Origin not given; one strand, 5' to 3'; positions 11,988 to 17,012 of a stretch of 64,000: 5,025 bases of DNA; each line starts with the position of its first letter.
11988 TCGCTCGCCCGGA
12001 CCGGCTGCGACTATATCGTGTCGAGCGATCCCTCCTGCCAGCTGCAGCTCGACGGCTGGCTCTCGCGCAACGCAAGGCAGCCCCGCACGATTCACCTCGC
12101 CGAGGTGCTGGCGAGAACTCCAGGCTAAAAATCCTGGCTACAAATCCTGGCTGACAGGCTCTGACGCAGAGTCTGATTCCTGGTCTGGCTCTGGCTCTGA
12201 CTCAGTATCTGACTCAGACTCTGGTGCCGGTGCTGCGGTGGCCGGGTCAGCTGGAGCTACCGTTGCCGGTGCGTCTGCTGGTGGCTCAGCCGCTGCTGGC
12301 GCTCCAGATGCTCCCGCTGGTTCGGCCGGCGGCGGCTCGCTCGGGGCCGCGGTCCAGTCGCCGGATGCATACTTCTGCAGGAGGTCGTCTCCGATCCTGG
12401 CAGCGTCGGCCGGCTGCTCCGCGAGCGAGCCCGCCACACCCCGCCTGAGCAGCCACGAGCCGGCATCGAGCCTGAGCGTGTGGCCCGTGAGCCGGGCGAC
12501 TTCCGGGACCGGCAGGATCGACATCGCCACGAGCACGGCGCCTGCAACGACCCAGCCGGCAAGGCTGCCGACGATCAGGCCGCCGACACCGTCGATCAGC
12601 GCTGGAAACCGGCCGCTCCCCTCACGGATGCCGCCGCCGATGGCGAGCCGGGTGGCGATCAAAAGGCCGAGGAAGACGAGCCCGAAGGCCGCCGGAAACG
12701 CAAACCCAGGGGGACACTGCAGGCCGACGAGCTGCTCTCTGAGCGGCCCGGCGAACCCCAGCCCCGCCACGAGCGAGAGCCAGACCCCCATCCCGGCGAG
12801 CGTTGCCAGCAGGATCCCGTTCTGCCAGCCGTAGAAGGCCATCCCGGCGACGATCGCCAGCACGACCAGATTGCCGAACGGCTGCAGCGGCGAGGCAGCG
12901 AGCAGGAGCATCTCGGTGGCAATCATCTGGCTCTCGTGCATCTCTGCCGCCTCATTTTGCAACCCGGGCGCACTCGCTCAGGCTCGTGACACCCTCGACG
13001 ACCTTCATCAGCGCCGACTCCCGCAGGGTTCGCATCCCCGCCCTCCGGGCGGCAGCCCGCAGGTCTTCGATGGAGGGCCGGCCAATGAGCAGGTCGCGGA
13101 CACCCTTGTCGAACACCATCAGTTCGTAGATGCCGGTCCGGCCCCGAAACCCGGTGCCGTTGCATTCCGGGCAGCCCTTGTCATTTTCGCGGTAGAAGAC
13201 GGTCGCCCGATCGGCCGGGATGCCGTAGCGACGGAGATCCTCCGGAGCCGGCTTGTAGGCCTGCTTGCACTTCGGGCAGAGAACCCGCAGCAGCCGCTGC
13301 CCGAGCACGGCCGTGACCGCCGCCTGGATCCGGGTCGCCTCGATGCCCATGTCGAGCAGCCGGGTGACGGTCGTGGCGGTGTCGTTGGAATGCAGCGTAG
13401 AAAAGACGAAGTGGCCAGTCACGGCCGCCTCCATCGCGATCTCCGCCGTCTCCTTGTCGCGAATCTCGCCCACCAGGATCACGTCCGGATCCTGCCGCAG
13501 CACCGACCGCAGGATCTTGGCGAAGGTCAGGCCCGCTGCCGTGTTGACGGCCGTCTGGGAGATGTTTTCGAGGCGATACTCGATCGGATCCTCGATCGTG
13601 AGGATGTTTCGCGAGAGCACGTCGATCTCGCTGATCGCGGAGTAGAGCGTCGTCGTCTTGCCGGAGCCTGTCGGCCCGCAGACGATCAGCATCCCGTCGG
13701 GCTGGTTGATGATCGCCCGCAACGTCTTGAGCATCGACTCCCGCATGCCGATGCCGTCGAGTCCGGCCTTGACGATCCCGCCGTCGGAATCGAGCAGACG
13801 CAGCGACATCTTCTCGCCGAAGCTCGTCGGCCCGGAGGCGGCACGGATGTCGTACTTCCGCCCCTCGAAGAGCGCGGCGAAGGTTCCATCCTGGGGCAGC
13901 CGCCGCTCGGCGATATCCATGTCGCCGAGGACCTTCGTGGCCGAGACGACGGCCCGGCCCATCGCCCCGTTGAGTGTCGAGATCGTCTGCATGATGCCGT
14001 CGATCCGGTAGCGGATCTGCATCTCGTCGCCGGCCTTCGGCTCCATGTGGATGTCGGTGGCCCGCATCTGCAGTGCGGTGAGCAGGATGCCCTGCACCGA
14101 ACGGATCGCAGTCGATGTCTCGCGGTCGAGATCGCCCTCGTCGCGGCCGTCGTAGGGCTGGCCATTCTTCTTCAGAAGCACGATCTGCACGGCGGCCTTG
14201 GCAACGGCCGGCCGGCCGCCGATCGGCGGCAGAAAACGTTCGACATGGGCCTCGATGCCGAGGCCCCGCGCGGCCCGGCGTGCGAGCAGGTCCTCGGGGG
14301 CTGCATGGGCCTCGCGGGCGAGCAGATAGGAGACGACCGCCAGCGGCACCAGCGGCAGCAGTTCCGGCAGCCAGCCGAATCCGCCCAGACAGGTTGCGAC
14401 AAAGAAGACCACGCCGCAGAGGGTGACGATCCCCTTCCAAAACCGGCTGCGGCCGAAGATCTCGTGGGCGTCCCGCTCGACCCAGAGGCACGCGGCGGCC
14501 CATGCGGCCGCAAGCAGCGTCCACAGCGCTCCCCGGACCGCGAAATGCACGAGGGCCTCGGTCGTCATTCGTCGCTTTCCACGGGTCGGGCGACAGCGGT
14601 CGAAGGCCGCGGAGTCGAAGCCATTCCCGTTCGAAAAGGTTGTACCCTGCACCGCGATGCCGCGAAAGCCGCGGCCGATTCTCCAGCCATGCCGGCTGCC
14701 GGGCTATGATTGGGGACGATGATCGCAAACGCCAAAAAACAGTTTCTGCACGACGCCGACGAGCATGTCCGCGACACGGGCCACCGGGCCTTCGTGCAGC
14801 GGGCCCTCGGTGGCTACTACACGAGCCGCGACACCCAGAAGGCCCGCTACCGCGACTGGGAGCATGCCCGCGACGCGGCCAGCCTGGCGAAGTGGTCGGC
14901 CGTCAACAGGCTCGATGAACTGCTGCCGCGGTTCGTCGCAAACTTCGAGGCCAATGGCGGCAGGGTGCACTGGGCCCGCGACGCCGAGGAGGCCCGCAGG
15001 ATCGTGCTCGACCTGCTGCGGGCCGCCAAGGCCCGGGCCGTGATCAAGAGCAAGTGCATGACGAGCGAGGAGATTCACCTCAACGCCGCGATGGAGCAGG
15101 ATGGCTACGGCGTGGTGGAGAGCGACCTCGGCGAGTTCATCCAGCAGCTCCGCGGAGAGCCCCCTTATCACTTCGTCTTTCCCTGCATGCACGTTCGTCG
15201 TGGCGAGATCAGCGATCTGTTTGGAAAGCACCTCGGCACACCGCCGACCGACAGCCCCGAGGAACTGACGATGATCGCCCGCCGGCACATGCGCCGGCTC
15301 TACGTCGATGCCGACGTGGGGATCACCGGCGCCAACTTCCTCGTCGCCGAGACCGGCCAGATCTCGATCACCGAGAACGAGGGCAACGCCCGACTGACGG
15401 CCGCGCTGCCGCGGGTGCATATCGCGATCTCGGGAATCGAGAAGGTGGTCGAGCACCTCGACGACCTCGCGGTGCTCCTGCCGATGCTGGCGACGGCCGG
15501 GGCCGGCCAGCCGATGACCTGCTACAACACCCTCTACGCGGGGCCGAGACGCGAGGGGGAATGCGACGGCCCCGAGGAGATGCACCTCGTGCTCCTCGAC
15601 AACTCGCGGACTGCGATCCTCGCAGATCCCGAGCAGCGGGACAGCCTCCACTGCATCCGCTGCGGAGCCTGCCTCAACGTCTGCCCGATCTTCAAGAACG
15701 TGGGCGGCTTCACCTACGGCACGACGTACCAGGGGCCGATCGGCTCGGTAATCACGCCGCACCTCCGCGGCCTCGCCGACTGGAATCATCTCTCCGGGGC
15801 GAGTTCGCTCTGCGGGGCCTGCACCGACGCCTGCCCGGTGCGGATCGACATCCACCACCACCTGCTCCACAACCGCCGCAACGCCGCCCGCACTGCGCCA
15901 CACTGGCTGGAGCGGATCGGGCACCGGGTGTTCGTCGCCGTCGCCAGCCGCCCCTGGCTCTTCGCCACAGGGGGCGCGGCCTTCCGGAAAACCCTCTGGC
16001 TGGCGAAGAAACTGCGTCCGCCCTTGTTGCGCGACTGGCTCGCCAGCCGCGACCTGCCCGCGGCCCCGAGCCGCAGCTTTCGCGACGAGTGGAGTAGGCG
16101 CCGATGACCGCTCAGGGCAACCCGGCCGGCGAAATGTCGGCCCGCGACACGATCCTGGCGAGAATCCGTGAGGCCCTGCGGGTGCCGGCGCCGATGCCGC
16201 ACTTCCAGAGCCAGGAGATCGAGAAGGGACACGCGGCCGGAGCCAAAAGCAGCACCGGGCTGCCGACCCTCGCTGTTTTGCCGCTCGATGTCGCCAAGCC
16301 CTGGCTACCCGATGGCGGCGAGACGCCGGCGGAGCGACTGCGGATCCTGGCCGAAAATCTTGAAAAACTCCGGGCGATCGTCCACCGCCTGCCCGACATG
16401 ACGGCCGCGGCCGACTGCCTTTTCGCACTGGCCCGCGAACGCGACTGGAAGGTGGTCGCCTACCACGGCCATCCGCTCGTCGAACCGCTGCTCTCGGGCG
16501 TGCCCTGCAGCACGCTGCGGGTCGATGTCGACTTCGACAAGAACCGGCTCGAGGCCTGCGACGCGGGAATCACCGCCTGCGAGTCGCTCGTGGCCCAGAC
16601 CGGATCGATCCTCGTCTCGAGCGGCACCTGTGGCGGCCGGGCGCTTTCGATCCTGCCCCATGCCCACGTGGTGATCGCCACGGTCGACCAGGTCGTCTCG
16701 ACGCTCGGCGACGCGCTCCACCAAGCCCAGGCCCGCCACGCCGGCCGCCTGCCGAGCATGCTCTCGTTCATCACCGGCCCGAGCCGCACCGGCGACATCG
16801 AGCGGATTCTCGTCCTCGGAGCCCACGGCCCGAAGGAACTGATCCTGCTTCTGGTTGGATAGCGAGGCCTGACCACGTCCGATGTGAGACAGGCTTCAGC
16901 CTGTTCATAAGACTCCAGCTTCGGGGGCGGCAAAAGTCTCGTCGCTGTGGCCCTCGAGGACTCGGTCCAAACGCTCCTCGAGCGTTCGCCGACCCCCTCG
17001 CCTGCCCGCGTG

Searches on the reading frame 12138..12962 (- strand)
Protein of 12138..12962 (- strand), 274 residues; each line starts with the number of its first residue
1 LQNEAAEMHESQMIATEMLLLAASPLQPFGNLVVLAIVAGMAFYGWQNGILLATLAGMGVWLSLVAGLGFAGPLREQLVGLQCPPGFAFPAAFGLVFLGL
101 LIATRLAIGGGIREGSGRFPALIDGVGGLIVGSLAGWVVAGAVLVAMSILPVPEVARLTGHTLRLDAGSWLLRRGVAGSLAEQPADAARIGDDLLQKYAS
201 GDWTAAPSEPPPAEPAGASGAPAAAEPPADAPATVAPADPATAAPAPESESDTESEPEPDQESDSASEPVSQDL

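Call 74: search_protein_families(library=pfam, proteins=[window:12138-12962:-], max_evalue=0.0001)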
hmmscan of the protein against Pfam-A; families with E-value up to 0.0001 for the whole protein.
window:12138-12962:- (274 aa): 1 family
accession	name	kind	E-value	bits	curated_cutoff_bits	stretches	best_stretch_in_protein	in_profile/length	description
PF02674.22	Colicin_V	-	4.5e-09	36.9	29.3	1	32-156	3-127/144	Colicin V production protein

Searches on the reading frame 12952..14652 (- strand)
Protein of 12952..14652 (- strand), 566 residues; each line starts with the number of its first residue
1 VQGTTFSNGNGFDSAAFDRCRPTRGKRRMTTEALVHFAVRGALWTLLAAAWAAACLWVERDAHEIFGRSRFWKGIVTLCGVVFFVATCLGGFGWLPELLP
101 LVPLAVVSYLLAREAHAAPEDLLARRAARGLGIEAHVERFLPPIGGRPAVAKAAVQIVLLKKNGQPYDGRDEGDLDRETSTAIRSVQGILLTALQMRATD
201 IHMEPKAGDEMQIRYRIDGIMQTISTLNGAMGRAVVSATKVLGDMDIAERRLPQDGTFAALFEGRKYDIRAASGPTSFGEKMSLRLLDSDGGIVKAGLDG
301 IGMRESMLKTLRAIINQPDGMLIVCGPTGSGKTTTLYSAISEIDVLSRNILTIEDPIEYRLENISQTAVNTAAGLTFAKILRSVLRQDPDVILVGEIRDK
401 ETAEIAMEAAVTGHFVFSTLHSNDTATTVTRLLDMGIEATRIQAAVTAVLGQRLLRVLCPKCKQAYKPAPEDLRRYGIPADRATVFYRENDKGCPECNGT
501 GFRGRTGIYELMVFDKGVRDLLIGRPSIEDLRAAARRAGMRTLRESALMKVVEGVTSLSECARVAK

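Call 5: search_protein_families(library=pfam, proteins=[window:12952-14652:-], max_evalue=0.01)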
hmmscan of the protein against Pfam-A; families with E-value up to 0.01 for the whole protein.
window:12952-14652:- (566 aa): 4 families
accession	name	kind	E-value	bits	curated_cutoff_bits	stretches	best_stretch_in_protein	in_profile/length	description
PF00437.27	T2SSE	-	1.1e-116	389.9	24.9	1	180-563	6-370/370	Type II/IV secretion system protein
PF13401.12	AAA_22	-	0.0012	19.6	27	1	318-385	4-55/130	AAA domain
PF25199.1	nSTAND_NTPase5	-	0.0025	18.1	34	1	317-366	39-89/145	Novel STAND NTPase 5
PF13191.12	AAA_16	-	0.0098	16.8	32.6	0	303-387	4-85/167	AAA ATPase domain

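Call 14: find_encoding_contigs(protein=window:12952-14652:-, flank=10000, max_places=6)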
Protein window:12952-14652:- (566 aa): no gene with exactly this product is on record in the collection.

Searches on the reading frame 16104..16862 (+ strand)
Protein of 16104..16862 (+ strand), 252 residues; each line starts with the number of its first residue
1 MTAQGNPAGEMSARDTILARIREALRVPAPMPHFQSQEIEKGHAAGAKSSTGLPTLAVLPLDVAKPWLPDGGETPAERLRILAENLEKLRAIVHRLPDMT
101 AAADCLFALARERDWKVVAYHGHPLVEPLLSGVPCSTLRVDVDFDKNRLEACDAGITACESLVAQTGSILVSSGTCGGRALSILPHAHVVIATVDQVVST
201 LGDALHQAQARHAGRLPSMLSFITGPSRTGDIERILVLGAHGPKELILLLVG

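Call 5: search_protein_families(library=pfam, proteins=[window:16104-16862:+], max_evalue=0.01)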
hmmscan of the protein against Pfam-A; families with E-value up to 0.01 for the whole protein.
window:16104-16862:+ (252 aa): 1 family
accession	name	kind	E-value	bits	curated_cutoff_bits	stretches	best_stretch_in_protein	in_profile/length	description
PF02589.21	LUD_dom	-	2.6e-28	99.5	22.6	1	144-251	77-189/189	LUD domain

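Call 7: search_protein_families(library=ncbifam, proteins=[window:16104-16862:+], max_evalue=1)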
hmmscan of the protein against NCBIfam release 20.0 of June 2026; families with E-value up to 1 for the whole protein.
window:16104-16862:+ (252 aa): 3 families
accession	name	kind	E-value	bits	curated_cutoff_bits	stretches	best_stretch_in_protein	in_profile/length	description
TIGR00273.1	TIGR00273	equivalog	2.7e-06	26.5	444.8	1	148-233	178-267/432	LutB/LldF family L-lactate oxidation iron-sulfur protein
NF045670.1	quin_L_LdhH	equivalog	2.6e-05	22.7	800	1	151-227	189-269/706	L-lactate dehydrogenase (quinone) large subunit LdhH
NF005466.0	PRK07060.1-3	equivalog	0.015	14.9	438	1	105-167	25-87/252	short chain dehydrogenase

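Call 11: find_encoding_contigs(protein=window:16104-16862:+, flank=10000, max_places=6)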
Protein window:16104-16862:+ (252 aa): no gene with exactly this product is on record in the collection.
